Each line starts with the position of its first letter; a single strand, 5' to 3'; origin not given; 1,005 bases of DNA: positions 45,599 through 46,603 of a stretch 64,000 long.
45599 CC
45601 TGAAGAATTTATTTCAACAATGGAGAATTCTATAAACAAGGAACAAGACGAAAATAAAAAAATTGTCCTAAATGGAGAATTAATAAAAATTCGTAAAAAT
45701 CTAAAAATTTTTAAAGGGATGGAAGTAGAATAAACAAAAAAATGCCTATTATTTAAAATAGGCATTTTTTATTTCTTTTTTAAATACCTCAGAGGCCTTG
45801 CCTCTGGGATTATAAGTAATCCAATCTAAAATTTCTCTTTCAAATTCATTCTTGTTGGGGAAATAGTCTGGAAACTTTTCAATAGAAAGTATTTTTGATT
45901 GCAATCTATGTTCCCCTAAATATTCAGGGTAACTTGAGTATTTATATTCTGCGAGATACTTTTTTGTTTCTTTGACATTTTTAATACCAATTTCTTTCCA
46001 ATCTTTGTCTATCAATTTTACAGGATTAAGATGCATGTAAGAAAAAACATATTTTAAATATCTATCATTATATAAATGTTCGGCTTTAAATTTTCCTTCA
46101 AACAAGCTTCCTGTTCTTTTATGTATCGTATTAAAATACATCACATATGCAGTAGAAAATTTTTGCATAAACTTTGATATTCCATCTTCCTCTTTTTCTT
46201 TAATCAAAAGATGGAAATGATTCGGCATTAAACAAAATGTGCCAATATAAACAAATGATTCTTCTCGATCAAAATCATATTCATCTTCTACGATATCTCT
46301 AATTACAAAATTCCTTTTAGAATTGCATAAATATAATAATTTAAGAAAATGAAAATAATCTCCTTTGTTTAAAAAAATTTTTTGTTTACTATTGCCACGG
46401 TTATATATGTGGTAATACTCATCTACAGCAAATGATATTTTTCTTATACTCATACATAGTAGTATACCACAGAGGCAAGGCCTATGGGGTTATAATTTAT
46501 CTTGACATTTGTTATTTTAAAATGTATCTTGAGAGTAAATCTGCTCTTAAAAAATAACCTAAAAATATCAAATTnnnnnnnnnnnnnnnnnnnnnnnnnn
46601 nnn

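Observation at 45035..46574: Second duplicated promoter-leader family (family 2) split by an IS200-like insertion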

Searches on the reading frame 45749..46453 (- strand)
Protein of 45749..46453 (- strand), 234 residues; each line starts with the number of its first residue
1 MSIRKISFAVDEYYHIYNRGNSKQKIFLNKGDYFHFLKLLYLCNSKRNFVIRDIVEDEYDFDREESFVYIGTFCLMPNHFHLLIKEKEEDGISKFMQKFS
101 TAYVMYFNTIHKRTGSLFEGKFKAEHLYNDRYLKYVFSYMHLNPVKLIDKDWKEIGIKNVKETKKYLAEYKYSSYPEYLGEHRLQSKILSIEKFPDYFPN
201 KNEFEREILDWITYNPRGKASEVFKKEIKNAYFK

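Call 8: search_protein_families(library=pfam, proteins=[window:45749-46453:-], max_evalue=0.01)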
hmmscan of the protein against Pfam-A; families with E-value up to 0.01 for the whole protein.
window:45749-46453:- (234 aa): 1 family
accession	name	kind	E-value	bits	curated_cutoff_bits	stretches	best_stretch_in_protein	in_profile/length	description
PF01797.21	Y1_Tnp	-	2.2e-07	31.4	23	1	66-133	39-102/121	Transposase IS200 like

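Call 13: find_encoding_contigs(protein=window:45749-46453:-, flank=3000, max_places=10)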
Protein window:45749-46453:- (234 aa): 5 contigs read that carry it; 3 places shown.
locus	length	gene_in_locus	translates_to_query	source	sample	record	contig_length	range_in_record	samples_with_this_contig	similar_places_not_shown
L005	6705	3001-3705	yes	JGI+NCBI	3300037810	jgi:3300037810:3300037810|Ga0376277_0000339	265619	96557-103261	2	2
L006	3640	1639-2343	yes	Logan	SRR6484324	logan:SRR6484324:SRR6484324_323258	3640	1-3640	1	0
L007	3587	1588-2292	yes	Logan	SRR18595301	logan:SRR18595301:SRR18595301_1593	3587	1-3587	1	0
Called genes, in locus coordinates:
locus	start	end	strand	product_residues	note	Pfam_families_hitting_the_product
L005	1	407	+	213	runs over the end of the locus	PF09335:VTT_dom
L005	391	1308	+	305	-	PF03690:MYG1_exonuc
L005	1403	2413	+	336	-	PF01018:GTP1_OBG, PF03193:RsgA_GTPase (faint), PF01926:MMR_HSR1, PF02421:FeoB_N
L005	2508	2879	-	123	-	-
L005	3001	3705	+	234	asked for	PF01797:Y1_Tnp (weak)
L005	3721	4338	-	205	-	-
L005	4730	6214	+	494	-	PF02934:GatB_N, PF02637:GatB_Yqey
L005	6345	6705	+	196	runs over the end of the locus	-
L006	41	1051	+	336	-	PF01018:GTP1_OBG, PF03193:RsgA_GTPase (faint), PF01926:MMR_HSR1, PF02421:FeoB_N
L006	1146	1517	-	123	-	-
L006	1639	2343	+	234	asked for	PF01797:Y1_Tnp (weak)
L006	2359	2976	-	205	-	-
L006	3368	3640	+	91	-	?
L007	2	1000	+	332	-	?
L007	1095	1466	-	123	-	-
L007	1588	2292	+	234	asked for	PF01797:Y1_Tnp (weak)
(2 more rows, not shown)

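Call 14: search_protein_families(library=ncbifam, proteins=[window:45749-46453:-], max_evalue=0.01)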
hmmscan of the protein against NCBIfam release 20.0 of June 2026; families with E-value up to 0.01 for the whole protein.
window:45749-46453:- (234 aa): 1 family
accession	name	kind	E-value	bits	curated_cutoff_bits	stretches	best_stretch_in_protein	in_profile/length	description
NF047646.1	REP_Tyr_transpos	equivalog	5.6e-12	45.8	80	1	34-146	13-133/146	REP-associated tyrosine transposase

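Call 18: list_cluster_members(proteins=[window:45749-46453:-, window:45116-45733:+, window:46575-46946:+, window:47041-48051:-, window:752-1345:+, window:2333-2863:+])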
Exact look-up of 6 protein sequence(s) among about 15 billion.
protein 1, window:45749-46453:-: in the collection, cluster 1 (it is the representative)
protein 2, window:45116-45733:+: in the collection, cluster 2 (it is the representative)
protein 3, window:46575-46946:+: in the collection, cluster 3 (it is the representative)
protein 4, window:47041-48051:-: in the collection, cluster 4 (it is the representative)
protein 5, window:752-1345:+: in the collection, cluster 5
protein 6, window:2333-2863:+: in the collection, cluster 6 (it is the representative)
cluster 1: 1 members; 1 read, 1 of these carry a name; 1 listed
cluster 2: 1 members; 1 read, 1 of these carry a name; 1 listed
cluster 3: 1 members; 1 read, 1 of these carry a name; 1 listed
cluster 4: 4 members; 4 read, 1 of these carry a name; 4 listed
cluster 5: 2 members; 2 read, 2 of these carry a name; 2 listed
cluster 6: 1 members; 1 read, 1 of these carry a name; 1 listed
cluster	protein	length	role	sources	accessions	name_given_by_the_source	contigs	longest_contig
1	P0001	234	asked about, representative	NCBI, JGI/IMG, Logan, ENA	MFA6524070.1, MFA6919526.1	MAG: transposase [Candidatus Paceibacterota bacterium] | putative transposase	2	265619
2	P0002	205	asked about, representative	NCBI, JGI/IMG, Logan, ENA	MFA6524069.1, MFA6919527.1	MAG: hypothetical protein WC264_00535 [Candidatus Paceibacterota bacterium] | hypothetical protein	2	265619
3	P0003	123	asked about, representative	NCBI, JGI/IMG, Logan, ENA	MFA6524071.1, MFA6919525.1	MAG: hypothetical protein WC264_00525 [Candidatus Paceibacterota bacterium] | hypothetical protein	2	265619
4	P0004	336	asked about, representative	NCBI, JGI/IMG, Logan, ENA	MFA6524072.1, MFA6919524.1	MAG: GTPase ObgE [Candidatus Paceibacterota bacterium] | GTP-binding protein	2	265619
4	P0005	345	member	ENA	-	-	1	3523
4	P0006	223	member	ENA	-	-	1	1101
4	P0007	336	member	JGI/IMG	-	-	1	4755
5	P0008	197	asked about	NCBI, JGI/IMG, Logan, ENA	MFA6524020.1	MAG: hypothetical protein WCT38_00690 [Candidatus Paceibacterota bacterium] | hypothetical protein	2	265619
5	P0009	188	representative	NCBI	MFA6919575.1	MAG: hypothetical protein WC264_00800 [Candidatus Paceibacterota bacterium]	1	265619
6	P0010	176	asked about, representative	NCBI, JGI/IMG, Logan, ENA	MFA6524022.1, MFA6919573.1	MAG: hypothetical protein WC264_00790 [Candidatus Paceibacterota bacterium] | hypothetical protein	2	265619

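Call 19: find_encoding_contigs(protein=P0007, flank=6000, max_places=6)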
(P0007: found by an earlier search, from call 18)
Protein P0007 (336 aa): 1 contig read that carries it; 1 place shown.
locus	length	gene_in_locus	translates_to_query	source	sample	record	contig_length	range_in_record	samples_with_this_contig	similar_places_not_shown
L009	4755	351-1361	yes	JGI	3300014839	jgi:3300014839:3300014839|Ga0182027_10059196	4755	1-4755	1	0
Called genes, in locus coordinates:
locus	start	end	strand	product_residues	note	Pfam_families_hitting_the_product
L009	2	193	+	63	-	PF03690:MYG1_exonuc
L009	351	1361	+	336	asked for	PF01018:GTP1_OBG, PF03193:RsgA_GTPase (faint), PF01926:MMR_HSR1, PF02421:FeoB_N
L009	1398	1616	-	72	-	-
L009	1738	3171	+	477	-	PF02934:GatB_N, PF02637:GatB_Yqey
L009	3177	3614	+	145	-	-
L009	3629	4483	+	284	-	PF01116:F_bP_aldolase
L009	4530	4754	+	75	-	?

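Call 20: find_encoding_contigs(protein=P0005, flank=6000, max_places=6)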
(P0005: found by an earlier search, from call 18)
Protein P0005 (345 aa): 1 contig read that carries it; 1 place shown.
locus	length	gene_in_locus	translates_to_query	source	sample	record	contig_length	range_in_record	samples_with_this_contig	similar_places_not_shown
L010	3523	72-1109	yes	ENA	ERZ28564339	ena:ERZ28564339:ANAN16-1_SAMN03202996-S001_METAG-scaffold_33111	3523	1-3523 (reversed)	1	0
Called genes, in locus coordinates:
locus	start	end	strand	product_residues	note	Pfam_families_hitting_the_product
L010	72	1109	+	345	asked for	PF01018:GTP1_OBG, PF01926:MMR_HSR1, PF02421:FeoB_N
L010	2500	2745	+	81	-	PF02637:GatB_Yqey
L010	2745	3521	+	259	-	?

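Call 29: find_homologous_proteins(query=window:45749-46453:-, max_evalue=0.00001)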
Query window:45749-46453:- (234 aa): 7706 proteins with E <= 0.00001 among 8000 candidates; the best 120 are listed.
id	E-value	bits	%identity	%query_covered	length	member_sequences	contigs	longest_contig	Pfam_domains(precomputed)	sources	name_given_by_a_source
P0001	8.3e-153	525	100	100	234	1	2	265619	PF01797.22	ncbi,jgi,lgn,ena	ncbi:MAG: transposase [Candidatus Paceibacterota bacterium]|jgi:putative transposase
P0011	2.7e-116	405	83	91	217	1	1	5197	PF01797.22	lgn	-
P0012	1.8e-107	376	79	91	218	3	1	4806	PF01797.22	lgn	-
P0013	1.9e-103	363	79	86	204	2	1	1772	PF01797.22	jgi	-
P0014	3.5e-95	336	67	94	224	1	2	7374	PF01797.22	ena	-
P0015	4.5e-95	336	66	96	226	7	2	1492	PF01797.22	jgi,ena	-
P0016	4.7e-95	336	67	94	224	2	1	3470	PF01797.22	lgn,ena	-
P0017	7.0e-95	335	69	91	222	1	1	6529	PF01797.22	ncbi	-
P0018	5.3e-94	332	68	92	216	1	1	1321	PF01797.22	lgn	-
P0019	5.9e-94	332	67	91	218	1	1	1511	PF01797.22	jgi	jgi:putative transposase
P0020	7.0e-93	329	67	91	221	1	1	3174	PF01797.22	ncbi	-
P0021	3.0e-92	327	67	92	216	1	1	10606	PF01797.22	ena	-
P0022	3.7e-92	326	67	92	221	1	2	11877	PF01797.22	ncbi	-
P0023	3.7e-92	326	66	91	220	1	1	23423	PF01797.22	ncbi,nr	ncbi:MAG: transposase [Patescibacteria group bacterium]|nr:transposase [Patescibacteria group bacter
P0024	5.6e-92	326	67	92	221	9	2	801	PF01797.22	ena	-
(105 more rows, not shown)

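Call 30: find_encoding_contigs(protein=P0011, flank=5000, max_places=4)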
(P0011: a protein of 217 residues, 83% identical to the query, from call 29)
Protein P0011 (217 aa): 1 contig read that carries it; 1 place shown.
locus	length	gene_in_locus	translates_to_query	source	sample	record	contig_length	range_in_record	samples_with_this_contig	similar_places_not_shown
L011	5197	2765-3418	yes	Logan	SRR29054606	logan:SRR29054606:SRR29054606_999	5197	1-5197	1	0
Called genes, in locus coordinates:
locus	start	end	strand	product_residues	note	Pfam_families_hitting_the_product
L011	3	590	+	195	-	?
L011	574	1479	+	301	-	PF03690:MYG1_exonuc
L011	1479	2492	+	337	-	PF01018:GTP1_OBG, PF01926:MMR_HSR1, PF02421:FeoB_N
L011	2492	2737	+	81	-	-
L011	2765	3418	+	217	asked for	PF01797:Y1_Tnp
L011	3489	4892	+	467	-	-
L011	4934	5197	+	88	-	?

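Call 31: find_encoding_contigs(protein=P0012, flank=5000, max_places=4)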
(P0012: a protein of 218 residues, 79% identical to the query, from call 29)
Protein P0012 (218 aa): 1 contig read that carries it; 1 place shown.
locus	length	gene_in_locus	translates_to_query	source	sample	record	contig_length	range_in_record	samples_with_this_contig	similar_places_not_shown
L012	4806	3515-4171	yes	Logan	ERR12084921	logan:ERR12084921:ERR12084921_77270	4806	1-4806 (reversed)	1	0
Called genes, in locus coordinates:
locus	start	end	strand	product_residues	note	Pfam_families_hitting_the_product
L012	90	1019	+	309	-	PF03690:MYG1_exonuc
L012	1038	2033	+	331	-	PF01018:GTP1_OBG, PF03193:RsgA_GTPase (faint), PF01926:MMR_HSR1, PF02421:FeoB_N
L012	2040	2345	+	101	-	-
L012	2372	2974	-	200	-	-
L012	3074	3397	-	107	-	-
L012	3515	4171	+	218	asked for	PF01797:Y1_Tnp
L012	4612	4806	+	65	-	?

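Call 43: search_protein_families(library=pfam, proteins=[L012:3074-3397:-, L012:2372-2974:-, L011:3489-4892:+, L009:1398-1616:-], max_evalue=0.01)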
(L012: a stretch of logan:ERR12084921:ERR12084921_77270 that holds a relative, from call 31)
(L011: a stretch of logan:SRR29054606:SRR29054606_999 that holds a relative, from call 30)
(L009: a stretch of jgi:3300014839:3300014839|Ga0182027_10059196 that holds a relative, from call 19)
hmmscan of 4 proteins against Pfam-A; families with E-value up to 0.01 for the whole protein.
L012:3074-3397:- (107 aa): 0 families

L012:2372-2974:- (200 aa): 0 families

L011:3489-4892:+ (467 aa): 0 families

L009:1398-1616:- (72 aa): 0 families

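Call 47: find_related_loci(query=A4, collection=metagenome_contigs, flank=4000)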
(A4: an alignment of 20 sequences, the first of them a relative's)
Query A4 (234 aa) in metagenome_contigs; peptide patterns used: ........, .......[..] (x = any residue, [..] = any of these).
600 stretches matched a pattern (row limit reached: there are more); 509 encode a relative of the query (tblastn E <= 1e-3); the best 80 are kept; 80 distinct loci.
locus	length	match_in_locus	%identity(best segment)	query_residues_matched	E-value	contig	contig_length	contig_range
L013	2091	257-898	67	1-214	1e-101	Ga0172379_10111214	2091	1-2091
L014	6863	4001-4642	65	1-214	3e-94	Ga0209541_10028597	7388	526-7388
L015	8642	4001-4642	63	1-214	1e-93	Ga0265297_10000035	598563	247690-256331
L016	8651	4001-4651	64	1-217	1e-93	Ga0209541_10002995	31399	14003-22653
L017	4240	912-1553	66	1-214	7e-94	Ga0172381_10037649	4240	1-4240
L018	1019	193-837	64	1-215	3e-101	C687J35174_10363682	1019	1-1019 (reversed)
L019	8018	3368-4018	65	1-214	1e-90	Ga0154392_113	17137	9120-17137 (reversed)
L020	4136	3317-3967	63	1-215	5e-90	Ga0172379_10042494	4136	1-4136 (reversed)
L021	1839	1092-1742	63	1-215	2e-94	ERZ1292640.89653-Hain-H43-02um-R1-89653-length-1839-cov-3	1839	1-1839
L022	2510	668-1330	61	1-217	2e-91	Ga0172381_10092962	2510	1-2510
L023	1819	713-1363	63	1-215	1e-93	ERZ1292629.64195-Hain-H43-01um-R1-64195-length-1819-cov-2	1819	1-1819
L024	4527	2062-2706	63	1-215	1e-88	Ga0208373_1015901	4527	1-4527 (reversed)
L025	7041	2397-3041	61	1-215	4e-88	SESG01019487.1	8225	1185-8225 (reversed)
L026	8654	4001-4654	61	1-214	7e-88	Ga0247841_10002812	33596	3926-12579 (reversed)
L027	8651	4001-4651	62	1-215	1e-87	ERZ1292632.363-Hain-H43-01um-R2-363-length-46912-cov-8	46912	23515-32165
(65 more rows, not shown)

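Call 77: search_solved_structures(query=A4, max_evalue=0.01, show_alignments=1)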
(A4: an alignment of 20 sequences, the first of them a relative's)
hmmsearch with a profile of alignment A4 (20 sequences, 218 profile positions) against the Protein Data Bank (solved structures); distinct sequences matched with E-value up to 0.01: 0.

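Call 78: search_protein_families(library=padloc, proteins=[L012:3074-3397:-, L012:2372-2974:-, window:45749-46453:-], max_evalue=0.01)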
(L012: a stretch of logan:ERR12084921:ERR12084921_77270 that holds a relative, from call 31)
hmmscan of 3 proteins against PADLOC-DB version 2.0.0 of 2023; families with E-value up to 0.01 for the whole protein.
L012:3074-3397:- (107 aa): 0 families

L012:2372-2974:- (200 aa): 0 families

window:45749-46453:- (234 aa): 0 families

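Call 79: search_protein_families(library=phrogs, proteins=[L012:3074-3397:-, L012:2372-2974:-, window:45749-46453:-], max_evalue=0.01)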
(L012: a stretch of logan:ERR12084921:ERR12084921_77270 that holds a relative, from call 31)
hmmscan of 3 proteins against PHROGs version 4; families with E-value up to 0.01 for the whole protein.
L012:3074-3397:- (107 aa): 0 families

L012:2372-2974:- (200 aa): 0 families

window:45749-46453:- (234 aa): 0 families

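Call 86: predict_structure(alignment_id=A4)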
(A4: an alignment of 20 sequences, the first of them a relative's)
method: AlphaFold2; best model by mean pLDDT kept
length: 234 residues; sequences in the alignment: 20
mean_pLDDT: 80.5   pTM: 0.80
mean pLDDT of the five models: 80.5, 78.0, 77.1, 73.5, 68.5
residues with pLDDT >= 90: 81; 70-90: 102; 50-70: 30; < 50: 21
segments of 3 or more residues with pLDDT < 50: 215-234
pLDDT, mean of each block of 10 residues (from residue 1): 68 86 81 92 79 60 80 92 92 90 90 76 80 87 90 82 93 93 87 84 88 52 47 37
secondary structure, 60 per line:
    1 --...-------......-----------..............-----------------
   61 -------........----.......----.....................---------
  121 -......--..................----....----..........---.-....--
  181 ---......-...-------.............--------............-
elements in order: E13-18 H30-43 E68-75 E80-86 H91-111 E122-127 H130-147 H152-155 H160-169 H175-178 H184-188 H201-213 H222-233
